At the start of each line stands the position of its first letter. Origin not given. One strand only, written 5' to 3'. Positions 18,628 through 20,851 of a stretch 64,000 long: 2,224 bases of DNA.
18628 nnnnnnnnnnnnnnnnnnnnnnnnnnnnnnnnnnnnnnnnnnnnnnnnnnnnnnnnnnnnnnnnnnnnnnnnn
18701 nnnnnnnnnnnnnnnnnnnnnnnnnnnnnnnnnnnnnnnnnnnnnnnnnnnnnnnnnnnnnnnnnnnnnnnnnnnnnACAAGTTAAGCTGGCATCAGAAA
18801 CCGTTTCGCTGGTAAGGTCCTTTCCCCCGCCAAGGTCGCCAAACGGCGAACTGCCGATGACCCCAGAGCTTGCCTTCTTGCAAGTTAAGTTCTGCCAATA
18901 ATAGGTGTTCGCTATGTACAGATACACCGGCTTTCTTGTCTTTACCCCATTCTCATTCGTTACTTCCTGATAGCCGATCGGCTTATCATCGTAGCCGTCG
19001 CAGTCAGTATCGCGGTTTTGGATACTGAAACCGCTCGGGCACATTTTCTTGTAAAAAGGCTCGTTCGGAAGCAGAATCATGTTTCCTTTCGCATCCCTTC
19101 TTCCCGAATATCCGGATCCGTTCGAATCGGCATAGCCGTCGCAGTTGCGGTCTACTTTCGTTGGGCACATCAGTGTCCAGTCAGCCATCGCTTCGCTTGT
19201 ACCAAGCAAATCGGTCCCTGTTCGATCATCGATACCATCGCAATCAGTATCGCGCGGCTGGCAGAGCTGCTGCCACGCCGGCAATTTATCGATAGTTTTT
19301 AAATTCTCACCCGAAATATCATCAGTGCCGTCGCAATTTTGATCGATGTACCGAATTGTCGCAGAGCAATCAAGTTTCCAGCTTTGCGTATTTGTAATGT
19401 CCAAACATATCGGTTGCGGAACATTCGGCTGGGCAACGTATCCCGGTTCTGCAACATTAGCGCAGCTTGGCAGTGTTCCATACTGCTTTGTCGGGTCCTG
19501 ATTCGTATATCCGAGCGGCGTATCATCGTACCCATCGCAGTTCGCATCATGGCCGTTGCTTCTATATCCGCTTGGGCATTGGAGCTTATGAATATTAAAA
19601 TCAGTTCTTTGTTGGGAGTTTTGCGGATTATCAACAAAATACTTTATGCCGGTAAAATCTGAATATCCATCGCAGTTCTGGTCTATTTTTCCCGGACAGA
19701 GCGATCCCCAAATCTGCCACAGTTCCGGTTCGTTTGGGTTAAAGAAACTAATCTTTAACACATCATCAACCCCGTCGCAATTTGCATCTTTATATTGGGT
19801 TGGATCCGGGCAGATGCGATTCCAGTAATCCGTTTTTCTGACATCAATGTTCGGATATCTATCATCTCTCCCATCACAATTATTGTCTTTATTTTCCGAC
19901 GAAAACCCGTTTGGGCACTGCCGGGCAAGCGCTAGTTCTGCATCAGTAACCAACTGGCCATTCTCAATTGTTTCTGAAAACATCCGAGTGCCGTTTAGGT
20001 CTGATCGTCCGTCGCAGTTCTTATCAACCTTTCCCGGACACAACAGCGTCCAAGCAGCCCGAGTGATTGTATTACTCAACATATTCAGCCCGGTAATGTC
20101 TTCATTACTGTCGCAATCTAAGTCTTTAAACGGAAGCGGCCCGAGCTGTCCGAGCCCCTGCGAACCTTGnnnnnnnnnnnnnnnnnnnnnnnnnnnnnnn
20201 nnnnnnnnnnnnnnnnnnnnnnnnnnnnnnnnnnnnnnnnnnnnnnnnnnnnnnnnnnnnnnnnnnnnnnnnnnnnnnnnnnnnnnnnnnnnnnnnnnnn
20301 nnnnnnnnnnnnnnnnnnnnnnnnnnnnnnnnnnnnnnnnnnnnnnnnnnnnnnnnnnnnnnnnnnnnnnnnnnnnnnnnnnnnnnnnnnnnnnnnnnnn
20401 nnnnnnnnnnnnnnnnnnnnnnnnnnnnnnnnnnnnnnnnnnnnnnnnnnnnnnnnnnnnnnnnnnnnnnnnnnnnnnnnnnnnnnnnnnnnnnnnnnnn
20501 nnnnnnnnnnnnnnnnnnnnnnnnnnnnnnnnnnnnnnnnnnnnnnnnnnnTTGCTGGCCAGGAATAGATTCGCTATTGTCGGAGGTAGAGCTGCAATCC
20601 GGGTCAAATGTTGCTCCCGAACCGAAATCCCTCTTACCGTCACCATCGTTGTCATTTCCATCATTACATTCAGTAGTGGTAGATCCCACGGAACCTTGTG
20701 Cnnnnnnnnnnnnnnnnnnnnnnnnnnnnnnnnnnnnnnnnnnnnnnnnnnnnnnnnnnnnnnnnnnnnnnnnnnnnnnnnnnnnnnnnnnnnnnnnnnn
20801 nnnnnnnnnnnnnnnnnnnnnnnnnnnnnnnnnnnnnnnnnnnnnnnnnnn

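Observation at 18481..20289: Pilin-like C-terminal domain fused to ten Cys-containing acidic repeats (..CP..x(5-9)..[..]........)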

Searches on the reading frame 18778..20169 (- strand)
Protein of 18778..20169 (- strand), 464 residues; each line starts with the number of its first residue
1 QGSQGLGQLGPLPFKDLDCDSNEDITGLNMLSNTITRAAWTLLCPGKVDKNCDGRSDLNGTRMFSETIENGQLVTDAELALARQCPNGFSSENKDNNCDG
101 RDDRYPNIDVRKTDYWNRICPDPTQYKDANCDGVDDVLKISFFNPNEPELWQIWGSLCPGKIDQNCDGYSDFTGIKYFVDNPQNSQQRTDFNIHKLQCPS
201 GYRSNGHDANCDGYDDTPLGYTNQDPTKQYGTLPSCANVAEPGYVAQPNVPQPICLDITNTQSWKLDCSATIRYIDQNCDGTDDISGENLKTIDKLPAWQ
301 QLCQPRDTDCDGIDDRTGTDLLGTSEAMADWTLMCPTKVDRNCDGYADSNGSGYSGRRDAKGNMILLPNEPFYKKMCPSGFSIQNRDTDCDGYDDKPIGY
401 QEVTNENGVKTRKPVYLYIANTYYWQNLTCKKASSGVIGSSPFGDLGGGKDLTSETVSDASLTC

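Call 7: search_solved_structures(query=window:18778-20169:-, max_evalue=10, show_alignments=3)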
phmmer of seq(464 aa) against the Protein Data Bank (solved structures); distinct sequences matched with E-value up to 10: 0.

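Call 26: search_protein_representatives(alignment_id=A2)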
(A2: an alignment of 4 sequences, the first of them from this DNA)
Query: 4 sequences, 425 profile positions. Proteins with E-value up to 0.001 (for the whole library): 2; up to 1e-10: 2; up to 1e-30: 2. The best 2 are listed.
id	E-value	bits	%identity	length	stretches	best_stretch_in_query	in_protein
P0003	1.7e-220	748.9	-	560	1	1-425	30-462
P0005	8.3e-79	282.1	-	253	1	1-164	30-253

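Call 29: find_related_loci(query=A2, collection=genome_contigs, flank=10000)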
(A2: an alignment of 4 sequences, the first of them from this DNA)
Query A2 (462 aa) in genome_contigs; peptide patterns used: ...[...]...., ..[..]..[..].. (x = any residue, [..] = any of these).
39 stretches matched a pattern; 1 encode a relative of the query (tblastn E <= 1e-3); 1 distinct loci.
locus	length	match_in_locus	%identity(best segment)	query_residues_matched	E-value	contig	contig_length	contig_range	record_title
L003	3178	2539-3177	49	7-395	9e-53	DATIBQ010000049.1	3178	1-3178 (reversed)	MAG TPA_asm: Candidatus Paceibacterota bacterium isolate SMAG_U16294 k141_1340445, whole genome shotgun sequence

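Call 30: find_related_loci(query=A2, collection=metagenome_contigs, flank=8000)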
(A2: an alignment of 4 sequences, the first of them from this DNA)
Query A2 (462 aa) in metagenome_contigs; peptide patterns used: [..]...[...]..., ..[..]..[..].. (x = any residue, [..] = any of these).
91 stretches matched a pattern, but none encodes a relative of the query by tblastn (E <= 1e-3).

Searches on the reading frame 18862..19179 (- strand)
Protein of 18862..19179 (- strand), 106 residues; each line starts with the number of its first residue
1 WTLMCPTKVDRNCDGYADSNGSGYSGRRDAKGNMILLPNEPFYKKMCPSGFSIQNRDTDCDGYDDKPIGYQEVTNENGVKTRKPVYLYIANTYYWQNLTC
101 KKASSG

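Call 23: search_protein_families(library=pfam, proteins=[window:18862-19179:-], max_evalue=10)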
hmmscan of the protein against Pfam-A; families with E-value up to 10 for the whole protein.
seq(106 aa): 1 family
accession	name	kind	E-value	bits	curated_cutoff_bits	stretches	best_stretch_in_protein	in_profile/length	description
PF11617.13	Cu-binding_MopE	-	0.083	13.6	27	1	5-18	17-29/30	Putative metal-binding motif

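Call 89: search_protein_families(library=ncbifam, proteins=[window:18862-19179:-], max_evalue=10)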
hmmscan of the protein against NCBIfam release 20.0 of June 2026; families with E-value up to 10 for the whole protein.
seq(106 aa): 0 families

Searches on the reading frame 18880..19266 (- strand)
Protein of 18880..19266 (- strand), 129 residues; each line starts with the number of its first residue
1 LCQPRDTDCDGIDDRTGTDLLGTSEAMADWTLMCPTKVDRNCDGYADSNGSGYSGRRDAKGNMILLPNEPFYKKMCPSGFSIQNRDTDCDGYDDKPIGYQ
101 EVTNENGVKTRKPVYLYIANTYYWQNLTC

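Call 46: find_homologous_proteins(query=A4, max_evalue=10)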
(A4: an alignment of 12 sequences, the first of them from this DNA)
Query A4 (12 sequences) (129 aa, profile of the alignment): 1 proteins with E <= 10 among 494 candidates.
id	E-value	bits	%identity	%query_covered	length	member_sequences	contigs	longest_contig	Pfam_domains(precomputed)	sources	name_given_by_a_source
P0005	3.2e-43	165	32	71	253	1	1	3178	-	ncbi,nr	ncbi:MAG TPA: hypothetical protein VLB02_01495, partial [Candidatus Paceibacterota bacterium]|nr:hyp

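Call 50: predict_structure(alignment_id=A4)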
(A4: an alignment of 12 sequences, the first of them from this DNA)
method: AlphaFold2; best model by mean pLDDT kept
length: 129 residues; sequences in the alignment: 12
mean_pLDDT: 76.2   pTM: 0.58
mean pLDDT of the five models: 76.2, 74.4, 67.2, 65.0, 59.3
residues with pLDDT >= 90: 9; 70-90: 79; 50-70: 41; < 50: 0
segments of 3 or more residues with pLDDT < 50: none
pLDDT, mean of each block of 10 residues (from residue 1): 77 89 82 82 78 84 87 78 62 60 91 59 60
secondary structure, 60 per line:
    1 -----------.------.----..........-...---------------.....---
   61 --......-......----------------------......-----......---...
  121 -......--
elements in order: H24-33 E53-57 E63-65 H70-75 E98-103 E109-114 H122-127

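Call 53: fold_search(model_id=the predicted structure, library=pdb)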
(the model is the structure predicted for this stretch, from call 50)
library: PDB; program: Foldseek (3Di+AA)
matches with E <= 10: 199; with E <= 0.001: 0
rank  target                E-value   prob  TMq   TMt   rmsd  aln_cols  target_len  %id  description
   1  3gqh_A                1.3e+00  0.51  0.13  0.10   0.8        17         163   53  Crystal Structure of the Bacteriophage phi29 gene product 12 C-terminal fragment (released 2009-05-26)
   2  9ioa_A                1.3e+00  0.02  0.15  0.07  17.6       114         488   13  Cryo-EM structure of the tetrameric DRT9-ncRNA complex (released 2025-05-14)
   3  3suc                  1.4e+00  0.41  0.13  0.02   1.2        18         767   50  Crystal structure of the pre-mature bacteriophage phi29 gene product 12 (released 2011-08-03)
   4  5cd7_F                1.7e+00  0.07  0.14  0.26  11.6        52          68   15  Crystal structure of the NTD L199M of Drosophila Oskar protein (released 2015-09-02)
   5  2w1t_A                2.7e+00  0.05  0.12  0.09  14.6        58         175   16  Crystal Structure of B. subtilis SpoVT (released 2008-11-18)
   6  9vku_A                2.7e+00  0.01  0.16  0.07  18.0       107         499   17  Cryo-EM structure of DRT9 tetramer complex (released 2025-08-20)
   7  9hlz_W                3.1e+00  0.04  0.20  0.07  11.2        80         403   15  Translational activators Aep1, Aep2 and Atp25 in complex with mRNA and the yeast mitochondrial ribosome (released 2025-12-17)
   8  2zc3_A                3.3e+00  0.02  0.15  0.12  16.0        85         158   21  Penicillin-binding protein 2X (PBP 2X) acyl-enzyme complex (biapenem) from Streptococcus pneumoniae (released 2008-04-08)
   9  6hdp                  3.3e+00  0.02  0.15  0.06  11.6        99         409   16  Human DYRK2 bound to Scorzodihydrostilbene A (released 2019-08-28)
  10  6woo_g                3.6e+00  0.23  0.16  0.17   1.7        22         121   14  CryoEM structure of yeast 80S ribosome with Met-tRNAiMet, eIF5B, and GDP (released 2020-09-23)
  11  5xc3                  3.6e+00  0.14  0.17  0.13   2.6        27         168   11  Crystal structure of Acanthamoeba polyphaga mimivirus Rab GTPase in complex with GDP (released 2017-10-25)
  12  7nnp_A                3.8e+00  0.14  0.15  0.04   2.3        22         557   23  Rb-loaded cryo-EM structure of the E1-ATP KdpFABC complex. (released 2021-07-28)
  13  2jkg_A                3.8e+00  0.11  0.15  0.12   5.6        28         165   28  Plasmodium falciparum profilin (released 2008-09-23)
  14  8c00_V                3.8e+00  0.02  0.13  0.09  11.9        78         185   13  Enp1TAP-S21_A population of yeast small ribosomal subunit precursors depleted of rpS21/eS21 (released 2022-12-28)
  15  7dh3                  3.8e+00  0.02  0.15  0.08  11.8        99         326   16  The co-crystal structure of DYRK2 with a small molecule inhibitor 5 (released 2021-11-17)
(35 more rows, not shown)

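Call 58: fold_search(model_id=the predicted structure, library=viral)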
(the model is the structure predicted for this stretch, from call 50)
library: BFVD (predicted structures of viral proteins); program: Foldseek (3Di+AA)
matches with E <= 10: 746; with E <= 0.001: 0
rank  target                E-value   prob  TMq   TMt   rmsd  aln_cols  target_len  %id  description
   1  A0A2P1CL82            3.5e-01  0.25  0.16  0.03  13.9        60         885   13  Tail spike protein [Pantoea phage vB_PagS_Vid5]
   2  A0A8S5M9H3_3          4.7e-01  0.08  0.14  0.03  11.3        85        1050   21  Uncharacterized protein [Siphoviridae sp. ctv4j104]
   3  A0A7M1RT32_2          4.7e-01  0.02  0.15  0.03  18.7       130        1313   18  DNA helicase [uncultured phage cr124_1]
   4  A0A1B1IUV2            6.2e-01  0.08  0.16  0.05  10.6        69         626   20  (no name in the UniProt tables at hand)
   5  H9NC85                7.2e-01  0.51  0.15  0.11   1.4        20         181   35  (no name in the UniProt tables at hand)
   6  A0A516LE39            7.8e-01  0.04  0.20  0.09  12.8       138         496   17  (no name in the UniProt tables at hand)
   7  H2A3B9                8.4e-01  0.21  0.14  0.16   2.5        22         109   27  M118 protein [Murid herpesvirus 1]
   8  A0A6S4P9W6            8.4e-01  0.08  0.16  0.23  11.8        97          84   10  Uncharacterized protein [uncultured phage_MedDCM-OCT-S35-C6]
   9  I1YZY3                9.7e-01  0.03  0.12  0.03  11.0        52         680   13  RNA-dependent RNA polymerase (Fragment) [Schmallenberg virus]
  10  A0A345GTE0            1.1e+00  0.66  0.15  0.28   0.7        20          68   35  Uncharacterized protein [Streptomyces phage Annadreamy]
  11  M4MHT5                1.1e+00  0.06  0.14  0.05  11.8        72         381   12  (no name in the UniProt tables at hand)
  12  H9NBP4                1.1e+00  0.06  0.15  0.05  11.6        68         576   22  (no name in the UniProt tables at hand)
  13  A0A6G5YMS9            1.3e+00  0.44  0.17  0.15   1.9        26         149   31  (no name in the UniProt tables at hand)
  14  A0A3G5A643            1.3e+00  0.23  0.14  0.03   3.1        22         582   32  tryptophan--tRNA ligase [Hyperionvirus sp.]
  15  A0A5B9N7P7            1.3e+00  0.21  0.17  0.12   3.7        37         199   24  Uncharacterized protein [Aeromonas phage 4L372D]
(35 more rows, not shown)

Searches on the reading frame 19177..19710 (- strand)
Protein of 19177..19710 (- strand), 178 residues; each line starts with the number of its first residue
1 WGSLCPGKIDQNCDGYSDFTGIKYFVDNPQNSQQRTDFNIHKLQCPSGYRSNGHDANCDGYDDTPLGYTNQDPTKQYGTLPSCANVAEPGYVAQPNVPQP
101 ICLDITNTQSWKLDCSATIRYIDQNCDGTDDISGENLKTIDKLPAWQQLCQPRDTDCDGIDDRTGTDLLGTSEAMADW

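Call 23: search_protein_families(library=pfam, proteins=[window:19177-19710:-], max_evalue=10)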
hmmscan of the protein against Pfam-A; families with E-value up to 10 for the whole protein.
seq(178 aa): 1 family
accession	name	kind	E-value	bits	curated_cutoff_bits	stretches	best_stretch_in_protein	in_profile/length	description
PF11617.13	Cu-binding_MopE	-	0.00062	20.4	27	3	5-18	17-29/30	Putative metal-binding motif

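Call 89: search_protein_families(library=ncbifam, proteins=[window:19177-19710:-], max_evalue=10)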
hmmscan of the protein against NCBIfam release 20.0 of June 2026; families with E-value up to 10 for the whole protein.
seq(178 aa): 1 family
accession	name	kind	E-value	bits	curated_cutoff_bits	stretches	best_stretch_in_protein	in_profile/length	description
NF047539.1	XAC2610_fam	domain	7.3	7.2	35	0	10-31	5-26/89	XAC2610-related protein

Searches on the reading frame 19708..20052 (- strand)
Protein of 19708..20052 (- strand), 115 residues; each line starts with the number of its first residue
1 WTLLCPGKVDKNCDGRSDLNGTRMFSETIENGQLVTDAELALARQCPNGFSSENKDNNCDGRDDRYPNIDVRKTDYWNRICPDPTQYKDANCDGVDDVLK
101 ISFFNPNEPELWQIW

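Call 23: search_protein_families(library=pfam, proteins=[window:19708-20052:-], max_evalue=10)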
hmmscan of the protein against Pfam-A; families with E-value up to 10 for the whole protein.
seq(115 aa): 2 families
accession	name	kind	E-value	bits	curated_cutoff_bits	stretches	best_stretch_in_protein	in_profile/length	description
PF11617.13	Cu-binding_MopE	-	0.002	18.8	27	2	54-64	19-29/30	Putative metal-binding motif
PF09717.15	CPW_WPC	-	0.65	11.4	23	1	44-62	7-24/59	Plasmodium falciparum domain of unknown function (CPW_WPC)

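Call 89: search_protein_families(library=ncbifam, proteins=[window:19708-20052:-], max_evalue=10)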
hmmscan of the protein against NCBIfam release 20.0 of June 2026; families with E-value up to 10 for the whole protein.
seq(115 aa): 4 families
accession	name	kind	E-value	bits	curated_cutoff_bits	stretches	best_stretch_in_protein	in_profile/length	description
NF033408.5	polymyxin_MCR3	exception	0.054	12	1225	1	53-93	318-357/540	MCR-3 family phosphoethanolamine--lipid A transferase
NF033671.1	polymyxin_MCR7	exception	0.071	11.7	1250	1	50-98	314-360/539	MCR-7 family phosphoethanolamine--lipid A transferase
NF033409.0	poly_MCR3_broad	equivalog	0.13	10.8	1075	1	53-98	314-358/535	MCR-3-related phosphoethanolamine--lipid A transferase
NF047539.1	XAC2610_fam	domain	0.73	10.4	35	1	86-115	2-31/89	XAC2610-related protein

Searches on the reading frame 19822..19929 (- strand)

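Call 23: search_protein_families(library=pfam, proteins=[window:19822-19929:-], max_evalue=10)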
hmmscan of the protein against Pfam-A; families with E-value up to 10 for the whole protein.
seq(36 aa): 1 family
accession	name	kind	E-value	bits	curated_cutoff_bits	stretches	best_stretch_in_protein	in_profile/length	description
PF11617.13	Cu-binding_MopE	-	0.035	14.8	27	1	13-23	19-29/30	Putative metal-binding motif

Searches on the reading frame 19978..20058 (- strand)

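Call 23: search_protein_families(library=pfam, proteins=[window:19978-20058:-], max_evalue=10)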
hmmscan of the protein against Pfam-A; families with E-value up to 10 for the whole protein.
seq(27 aa): 1 family
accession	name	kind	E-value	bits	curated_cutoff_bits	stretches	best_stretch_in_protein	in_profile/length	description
PF11617.13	Cu-binding_MopE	-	0.026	15.2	27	1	7-20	17-29/30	Putative metal-binding motif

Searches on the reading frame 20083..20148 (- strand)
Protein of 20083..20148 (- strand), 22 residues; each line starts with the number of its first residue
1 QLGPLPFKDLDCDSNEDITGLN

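Call 63: search_solved_structures(query=A5, max_evalue=10, show_alignments=4)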
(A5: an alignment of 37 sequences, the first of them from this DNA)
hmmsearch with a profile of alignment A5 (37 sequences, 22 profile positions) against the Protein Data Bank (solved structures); distinct sequences matched with E-value up to 10: 1.
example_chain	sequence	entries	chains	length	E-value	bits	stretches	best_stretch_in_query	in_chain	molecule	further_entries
5m2o_B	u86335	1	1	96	1.7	11.9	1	9-17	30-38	Group I Dockerin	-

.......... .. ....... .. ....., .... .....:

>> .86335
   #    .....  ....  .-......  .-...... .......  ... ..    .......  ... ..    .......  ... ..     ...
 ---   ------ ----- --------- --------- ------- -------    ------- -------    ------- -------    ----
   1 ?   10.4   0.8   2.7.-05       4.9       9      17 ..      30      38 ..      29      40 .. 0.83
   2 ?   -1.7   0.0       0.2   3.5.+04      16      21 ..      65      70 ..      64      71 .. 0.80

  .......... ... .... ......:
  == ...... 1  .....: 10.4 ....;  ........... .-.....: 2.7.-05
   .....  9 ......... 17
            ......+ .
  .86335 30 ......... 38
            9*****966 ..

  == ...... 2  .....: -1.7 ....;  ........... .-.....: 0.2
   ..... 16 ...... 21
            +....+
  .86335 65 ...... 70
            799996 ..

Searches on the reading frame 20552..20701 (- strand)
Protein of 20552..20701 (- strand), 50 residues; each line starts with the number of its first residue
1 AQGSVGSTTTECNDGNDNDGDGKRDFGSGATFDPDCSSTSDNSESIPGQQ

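Call 23: search_protein_families(library=pfam, proteins=[window:20552-20701:-], max_evalue=10)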
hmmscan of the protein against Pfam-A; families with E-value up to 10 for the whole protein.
seq(50 aa): 0 families

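Call 89: search_protein_families(library=ncbifam, proteins=[window:20552-20701:-], max_evalue=10)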
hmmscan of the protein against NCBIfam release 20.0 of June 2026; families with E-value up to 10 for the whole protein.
seq(50 aa): 1 family
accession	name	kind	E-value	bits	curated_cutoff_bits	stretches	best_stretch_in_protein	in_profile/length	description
NF033662.1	acid_disulf_rpt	repeat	0.0012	18.6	41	1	7-38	2-28/32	acidic double-disulfide repeat-containing protein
